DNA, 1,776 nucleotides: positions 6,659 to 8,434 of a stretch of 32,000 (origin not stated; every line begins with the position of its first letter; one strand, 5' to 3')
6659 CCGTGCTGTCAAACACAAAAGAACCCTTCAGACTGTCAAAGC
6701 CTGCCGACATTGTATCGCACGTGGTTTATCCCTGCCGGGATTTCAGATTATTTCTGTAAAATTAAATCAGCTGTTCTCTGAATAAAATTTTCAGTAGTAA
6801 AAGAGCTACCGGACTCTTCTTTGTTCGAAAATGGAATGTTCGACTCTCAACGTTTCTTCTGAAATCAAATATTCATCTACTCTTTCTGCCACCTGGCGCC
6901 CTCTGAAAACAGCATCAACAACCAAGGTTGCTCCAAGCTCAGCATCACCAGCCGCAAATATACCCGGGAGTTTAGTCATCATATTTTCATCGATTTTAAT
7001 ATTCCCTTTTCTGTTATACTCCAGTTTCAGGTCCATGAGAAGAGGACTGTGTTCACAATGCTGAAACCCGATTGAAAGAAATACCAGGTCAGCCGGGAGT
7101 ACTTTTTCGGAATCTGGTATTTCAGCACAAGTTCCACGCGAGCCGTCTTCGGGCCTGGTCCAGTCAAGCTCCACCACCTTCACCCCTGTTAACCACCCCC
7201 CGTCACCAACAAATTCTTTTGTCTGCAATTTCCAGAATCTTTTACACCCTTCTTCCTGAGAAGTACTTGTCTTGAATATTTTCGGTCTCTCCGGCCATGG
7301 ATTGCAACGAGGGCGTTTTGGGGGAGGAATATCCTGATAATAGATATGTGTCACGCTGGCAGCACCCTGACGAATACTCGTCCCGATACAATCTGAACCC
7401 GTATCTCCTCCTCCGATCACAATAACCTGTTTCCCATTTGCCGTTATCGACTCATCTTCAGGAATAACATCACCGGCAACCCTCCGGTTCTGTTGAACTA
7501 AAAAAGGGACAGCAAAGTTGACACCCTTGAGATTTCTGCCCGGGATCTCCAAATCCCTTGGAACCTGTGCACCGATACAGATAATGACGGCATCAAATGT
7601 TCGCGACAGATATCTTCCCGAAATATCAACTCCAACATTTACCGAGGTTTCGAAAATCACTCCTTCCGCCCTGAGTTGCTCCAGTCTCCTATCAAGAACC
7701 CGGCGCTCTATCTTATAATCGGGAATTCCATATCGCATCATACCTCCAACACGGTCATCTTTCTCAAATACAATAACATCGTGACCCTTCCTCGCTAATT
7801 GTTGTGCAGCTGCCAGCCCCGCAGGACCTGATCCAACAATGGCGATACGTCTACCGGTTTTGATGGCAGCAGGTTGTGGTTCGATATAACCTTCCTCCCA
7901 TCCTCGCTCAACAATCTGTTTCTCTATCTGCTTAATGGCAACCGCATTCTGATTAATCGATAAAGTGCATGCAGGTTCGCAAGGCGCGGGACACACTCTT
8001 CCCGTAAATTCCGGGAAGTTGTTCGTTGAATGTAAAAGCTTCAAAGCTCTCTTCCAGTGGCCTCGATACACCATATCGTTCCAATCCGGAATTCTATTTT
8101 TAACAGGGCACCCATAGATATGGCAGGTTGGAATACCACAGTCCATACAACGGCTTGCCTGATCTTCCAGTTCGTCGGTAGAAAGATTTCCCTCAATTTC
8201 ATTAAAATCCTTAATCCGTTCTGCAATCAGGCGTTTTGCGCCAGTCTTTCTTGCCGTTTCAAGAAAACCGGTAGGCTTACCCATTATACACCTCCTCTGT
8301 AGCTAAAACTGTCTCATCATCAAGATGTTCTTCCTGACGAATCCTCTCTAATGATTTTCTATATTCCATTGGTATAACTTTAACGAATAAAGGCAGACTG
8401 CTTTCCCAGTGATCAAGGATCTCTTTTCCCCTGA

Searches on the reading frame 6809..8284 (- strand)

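Call 45: search_protein_families(library=pfam, proteins=[window:6809-8284:-], max_evalue=0.001)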
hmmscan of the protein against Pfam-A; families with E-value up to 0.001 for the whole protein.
window:6809-8284:- (492 aa): 16 families
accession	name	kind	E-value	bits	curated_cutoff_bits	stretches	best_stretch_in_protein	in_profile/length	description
PF07992.20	Pyr_redox_2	-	1.3e-28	100.7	26.1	1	146-459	2-288/291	Pyridine nucleotide-disulphide oxidoreductase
PF14691.11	Fer4_20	-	2.4e-25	89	25.8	1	23-131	1-111/113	Dihydroprymidine dehydrogenase domain II, 4Fe-4S cluster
PF13450.12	NAD_binding_8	-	7.9e-12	45.7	21.9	1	149-184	1-36/68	NAD(P)-binding Rossmann-like domain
PF01593.30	Amino_oxidase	-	2.3e-10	40.8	19.8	1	155-183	2-30/443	Flavin containing amine oxidoreductase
PF13738.12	Pyr_redox_3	-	2.8e-10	40.4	30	1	149-185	2-39/305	Pyridine nucleotide-disulphide oxidoreductase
PF12831.13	FAD_oxidored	-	2.2e-08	34.3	27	1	147-186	2-41/416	FAD dependent oxidoreductase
PF01266.30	DAO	-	4e-08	33.6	27.9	1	146-181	1-37/353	FAD dependent oxidoreductase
PF00890.30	FAD_binding_2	-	4.6e-07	29.8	20.4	1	147-181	2-36/414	FAD binding domain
PF00070.33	Pyr_redox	-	7.9e-07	30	22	1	146-180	1-35/82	Pyridine nucleotide-disulphide oxidoreductase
PF03486.20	HI0933_like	-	1.6e-05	25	50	1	146-180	2-36/244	HI0933-like protein Rossmann domain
PF01494.25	FAD_binding_3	-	2.5e-05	24.1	22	1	147-177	4-34/349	FAD binding domain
PF00743.25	FMO-like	-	4.9e-05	22.4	22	0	145-185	2-42/532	Flavin-binding monooxygenase-like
PF01134.28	GIDA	-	9.2e-05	22.1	22.1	0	147-182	2-38/391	Glucose inhibited division protein A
PF01946.23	Thi4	-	0.00014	21.6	26.2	1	147-186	20-60/235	Thi4 family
PF13241.12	NAD_binding_7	-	0.0003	21.8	22.1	0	143-176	6-39/104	Putative NAD(P)-binding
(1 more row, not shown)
